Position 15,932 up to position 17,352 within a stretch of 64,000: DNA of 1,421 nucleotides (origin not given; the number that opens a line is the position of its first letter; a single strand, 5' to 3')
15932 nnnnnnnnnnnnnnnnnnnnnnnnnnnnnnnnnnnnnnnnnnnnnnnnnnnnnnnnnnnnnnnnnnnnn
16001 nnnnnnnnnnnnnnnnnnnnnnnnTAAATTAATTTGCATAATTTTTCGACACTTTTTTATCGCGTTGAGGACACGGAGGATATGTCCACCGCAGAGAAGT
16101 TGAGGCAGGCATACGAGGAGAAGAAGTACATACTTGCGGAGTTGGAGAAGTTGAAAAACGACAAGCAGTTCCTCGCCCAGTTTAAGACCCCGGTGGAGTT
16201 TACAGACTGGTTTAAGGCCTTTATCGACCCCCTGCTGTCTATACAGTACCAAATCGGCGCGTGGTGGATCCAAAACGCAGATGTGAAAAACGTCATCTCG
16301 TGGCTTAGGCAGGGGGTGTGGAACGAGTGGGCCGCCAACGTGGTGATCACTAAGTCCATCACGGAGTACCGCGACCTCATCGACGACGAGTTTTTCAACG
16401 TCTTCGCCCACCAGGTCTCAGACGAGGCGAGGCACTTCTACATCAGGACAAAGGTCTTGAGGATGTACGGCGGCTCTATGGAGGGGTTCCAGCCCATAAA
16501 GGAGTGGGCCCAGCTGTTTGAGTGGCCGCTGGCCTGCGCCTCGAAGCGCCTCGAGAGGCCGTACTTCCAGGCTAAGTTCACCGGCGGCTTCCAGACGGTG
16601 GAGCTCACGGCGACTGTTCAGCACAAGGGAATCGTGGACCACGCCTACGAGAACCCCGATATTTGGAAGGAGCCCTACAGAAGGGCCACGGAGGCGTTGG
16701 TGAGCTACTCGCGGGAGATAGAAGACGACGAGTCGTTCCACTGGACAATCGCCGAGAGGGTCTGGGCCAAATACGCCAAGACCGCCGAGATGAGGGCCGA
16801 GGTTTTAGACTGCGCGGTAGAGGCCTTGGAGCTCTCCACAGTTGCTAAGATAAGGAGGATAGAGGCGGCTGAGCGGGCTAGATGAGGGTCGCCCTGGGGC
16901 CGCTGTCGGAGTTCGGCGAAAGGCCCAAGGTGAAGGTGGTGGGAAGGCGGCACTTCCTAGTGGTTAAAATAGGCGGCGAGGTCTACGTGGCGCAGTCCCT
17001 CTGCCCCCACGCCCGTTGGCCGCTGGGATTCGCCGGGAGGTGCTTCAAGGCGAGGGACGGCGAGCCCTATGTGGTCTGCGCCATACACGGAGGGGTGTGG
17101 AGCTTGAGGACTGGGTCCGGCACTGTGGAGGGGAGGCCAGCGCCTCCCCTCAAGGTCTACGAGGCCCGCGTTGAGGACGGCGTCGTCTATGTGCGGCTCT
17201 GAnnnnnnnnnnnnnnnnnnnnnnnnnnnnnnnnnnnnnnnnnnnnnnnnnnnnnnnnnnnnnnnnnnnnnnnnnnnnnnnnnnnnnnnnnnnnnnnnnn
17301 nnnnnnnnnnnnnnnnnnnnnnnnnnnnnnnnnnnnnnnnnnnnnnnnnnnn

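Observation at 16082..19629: Undescribed-looking operon: PaaA-like diiron protein, Rieske ferredoxin, PpsA-like His-swivel phosphotransferase and IMPase-family phosphatase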

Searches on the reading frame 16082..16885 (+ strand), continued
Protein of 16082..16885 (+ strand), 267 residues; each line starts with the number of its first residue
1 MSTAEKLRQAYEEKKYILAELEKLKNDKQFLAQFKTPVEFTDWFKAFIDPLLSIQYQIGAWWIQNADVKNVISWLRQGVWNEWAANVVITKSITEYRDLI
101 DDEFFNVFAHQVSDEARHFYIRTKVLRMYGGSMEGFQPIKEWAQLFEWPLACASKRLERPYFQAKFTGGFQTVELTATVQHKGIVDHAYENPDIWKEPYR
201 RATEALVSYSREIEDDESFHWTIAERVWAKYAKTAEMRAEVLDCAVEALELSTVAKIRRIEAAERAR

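Call 51: find_encoding_contigs(protein=P0014, flank=10000, max_places=2)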
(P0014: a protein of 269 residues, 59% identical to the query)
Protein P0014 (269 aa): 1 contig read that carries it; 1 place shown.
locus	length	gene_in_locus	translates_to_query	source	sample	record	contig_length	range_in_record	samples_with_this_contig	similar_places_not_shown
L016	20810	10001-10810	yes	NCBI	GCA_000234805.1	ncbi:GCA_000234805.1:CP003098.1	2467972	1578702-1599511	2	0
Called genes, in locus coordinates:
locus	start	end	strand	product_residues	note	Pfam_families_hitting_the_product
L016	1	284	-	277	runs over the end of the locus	PF10805:DUF2730 (faint), PF05377:FlaC_arch (faint)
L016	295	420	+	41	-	-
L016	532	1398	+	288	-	PF01925:TauE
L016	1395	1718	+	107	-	-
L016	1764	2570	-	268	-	-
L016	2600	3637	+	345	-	PF00355:Rieske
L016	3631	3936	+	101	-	PF00355:Rieske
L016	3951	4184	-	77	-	-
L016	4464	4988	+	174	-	PF01978:TrmB (weak), PF01047:MarR (weak), PF12802:MarR_2, PF13412:HTH_24 (faint)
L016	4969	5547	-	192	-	PF11563:Protoglobin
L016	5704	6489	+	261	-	PF00903:Glyoxalase (weak)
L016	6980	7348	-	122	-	PF00355:Rieske, PF13806:Rieske_2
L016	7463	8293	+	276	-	PF02900:LigB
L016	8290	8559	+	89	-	PF07746:LigA (weak)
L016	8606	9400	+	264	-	-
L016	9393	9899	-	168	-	PF00293:NUDIX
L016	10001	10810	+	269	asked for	-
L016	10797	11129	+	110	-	PF00355:Rieske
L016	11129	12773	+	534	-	-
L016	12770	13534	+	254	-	PF00459:Inositol_P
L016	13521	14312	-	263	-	PF00702:Hydrolase, PF13344:Hydrolase_6, PF13419:HAD_2 (faint), PF13242:Hydrolase_like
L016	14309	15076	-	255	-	PF00702:Hydrolase (faint), PF13344:Hydrolase_6, PF13242:Hydrolase_like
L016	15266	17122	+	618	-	PF00391:PEP-utilizers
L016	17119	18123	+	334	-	PF01326:PPDK_N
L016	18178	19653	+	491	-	PF00171:Aldedh, PF05893:LuxC (weak)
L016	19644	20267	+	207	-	PF00702:Hydrolase, PF13419:HAD_2, PF13242:Hydrolase_like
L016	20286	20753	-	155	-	PF05942:PaREP1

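Call 53: find_encoding_contigs(protein=P0001, flank=2000, max_places=4)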
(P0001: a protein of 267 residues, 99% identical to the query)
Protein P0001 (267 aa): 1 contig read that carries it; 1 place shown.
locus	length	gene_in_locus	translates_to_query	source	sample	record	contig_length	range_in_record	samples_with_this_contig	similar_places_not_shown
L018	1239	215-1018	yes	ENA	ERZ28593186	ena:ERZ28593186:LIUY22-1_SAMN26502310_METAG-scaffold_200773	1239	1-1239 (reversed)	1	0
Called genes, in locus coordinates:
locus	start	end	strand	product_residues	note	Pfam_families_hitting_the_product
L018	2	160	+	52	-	?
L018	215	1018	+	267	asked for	-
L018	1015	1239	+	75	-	?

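Call 54: list_cluster_members(proteins=[window:16082-16885:+, P0001, P0062])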
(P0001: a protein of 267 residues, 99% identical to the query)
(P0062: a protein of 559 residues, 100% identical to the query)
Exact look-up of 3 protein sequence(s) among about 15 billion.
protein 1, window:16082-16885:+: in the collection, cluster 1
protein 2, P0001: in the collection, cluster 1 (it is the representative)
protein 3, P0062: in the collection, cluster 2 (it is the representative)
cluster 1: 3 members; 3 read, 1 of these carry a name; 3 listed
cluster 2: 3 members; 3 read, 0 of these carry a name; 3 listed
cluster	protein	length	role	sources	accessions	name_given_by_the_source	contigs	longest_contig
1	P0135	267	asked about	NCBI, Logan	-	-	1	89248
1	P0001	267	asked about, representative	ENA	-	-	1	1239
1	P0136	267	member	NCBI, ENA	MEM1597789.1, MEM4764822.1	MAG: hypothetical protein QW598_07985 [Pyrobaculum sp.]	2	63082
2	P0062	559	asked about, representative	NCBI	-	-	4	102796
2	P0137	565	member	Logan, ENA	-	-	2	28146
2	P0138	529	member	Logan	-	-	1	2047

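Call 77: search_solved_structures(query=L008:6773-7774:+, max_evalue=0.00001)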
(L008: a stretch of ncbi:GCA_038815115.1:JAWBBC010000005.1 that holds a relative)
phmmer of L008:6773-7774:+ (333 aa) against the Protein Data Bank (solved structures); distinct sequences matched with E-value up to 0.00001: 17.
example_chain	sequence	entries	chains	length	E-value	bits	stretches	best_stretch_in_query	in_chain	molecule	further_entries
9dae_A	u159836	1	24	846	6.9e-68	232.7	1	2-319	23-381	Phosphoenolpyruvate synthase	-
8a8e_A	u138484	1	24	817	4.8e-60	207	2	71-306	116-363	Phosphoenolpyruvate synthase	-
5hv6_A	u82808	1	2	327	1.1e-50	176.2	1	3-303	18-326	Phosphoenolpyruvate synthase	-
5fbs_A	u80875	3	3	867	7.5e-50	173.5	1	3-304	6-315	Phosphoenolpyruvate synthase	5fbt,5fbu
5hv2_A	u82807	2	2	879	7.7e-50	173.4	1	3-304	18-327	Phosphoenolpyruvate synthase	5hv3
5hv1_A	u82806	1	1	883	7.8e-50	173.4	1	3-304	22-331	Phosphoenolpyruvate synthase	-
2ols_A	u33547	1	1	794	4.9e-47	164.2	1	4-310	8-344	Phosphoenolpyruvate synthase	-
9goj_A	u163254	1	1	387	2.9e-46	161.7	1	6-317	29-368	Phosphoenolpyruvate synthase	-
2x0s_A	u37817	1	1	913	9.4e-09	38.5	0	15-58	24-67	PYRUVATE PHOSPHATE DIKINASE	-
5jvn_A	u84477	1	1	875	1.2e-06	31.5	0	9-47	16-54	Pyruvate, phosphate dikinase, chloroplastic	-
1dik_A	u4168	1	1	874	5e-06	29.5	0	138-215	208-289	PYRUVATE PHOSPHATE DIKINASE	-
1kbl_A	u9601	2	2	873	5e-06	29.5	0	138-215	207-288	PYRUVATE PHOSPHATE DIKINASE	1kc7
1ggo_A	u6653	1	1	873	5e-06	29.5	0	138-215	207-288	PROTEIN (PYRUVATE, PHOSPHATE DIKINASE)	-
9pzl_A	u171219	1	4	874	5e-06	29.5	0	138-215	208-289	Pyruvate, phosphate dikinase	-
1vbg_A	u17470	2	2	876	5.3e-06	29.4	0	15-47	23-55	pyruvate,orthophosphate dikinase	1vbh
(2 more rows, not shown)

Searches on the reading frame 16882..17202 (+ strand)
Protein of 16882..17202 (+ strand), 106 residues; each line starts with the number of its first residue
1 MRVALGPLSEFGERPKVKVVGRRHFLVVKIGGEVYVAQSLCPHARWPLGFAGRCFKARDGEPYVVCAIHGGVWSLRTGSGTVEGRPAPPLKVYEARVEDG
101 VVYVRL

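Call 4: search_protein_families(library=pfam, proteins=[window:16882-17202:+], max_evalue=0.1)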
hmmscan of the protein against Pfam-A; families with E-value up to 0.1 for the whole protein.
window:16882-17202:+ (106 aa): 2 families
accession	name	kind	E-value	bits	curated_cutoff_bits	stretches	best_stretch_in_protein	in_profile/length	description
PF00355.32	Rieske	-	2.5e-09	37.4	20.3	1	10-93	10-87/88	Rieske [2Fe-2S] domain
PF13806.12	Rieske_2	-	5.2e-06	26.8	27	1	17-105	18-104/104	Rieske-like [2Fe-2S] domain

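Call 6: search_protein_families(library=ncbifam, proteins=[window:16882-17202:+], max_evalue=1)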
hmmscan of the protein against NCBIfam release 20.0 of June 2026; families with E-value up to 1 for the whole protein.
window:16882-17202:+ (106 aa): 6 families
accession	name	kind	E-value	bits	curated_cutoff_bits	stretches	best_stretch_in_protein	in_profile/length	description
TIGR02378.1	nirD_assim_sml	equivalog_domain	3.6e-07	30.3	74.65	1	25-105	26-104/105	nitrite reductase small subunit NirD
NF041683.1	ant_diox_AndAb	equivalog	2.3e-06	27.7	150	1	13-105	14-99/100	anthranilate 1,2-dioxygenase ferredoxin subunit AndAb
NF007422.0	PRK09965.1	equivalog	8.1e-06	25.8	113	1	7-106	8-100/106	bifunctional 3-phenylpropionate/cinnamic acid dioxygenase ferredoxin subunit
NF042948.2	3PPDioc_HcaC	equivalog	8.8e-06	26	150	1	12-106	15-102/105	3-phenylpropionate/cinnamic acid dioxygenase ferredoxin subunit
TIGR02377.1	MocE_fam_FeS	subfamily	0.0023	17.9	136.15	1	28-105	30-100/101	MocE family 2Fe-2S type ferredoxin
NF041174.1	SDX_Thmprot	equivalog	0.0039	17.3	170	1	16-79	18-75/109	sulredoxin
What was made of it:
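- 16882..17202 (+): G2: a 106-aa Rieske [2Fe-2S] ferredoxin, translationally coupled to G1 by an ATGA overlap. The closest NCBIfam models are Rieske ferredoxin subunits of ring dioxygenases (AndAb, HcaC) and NirD (calls 4, 6).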
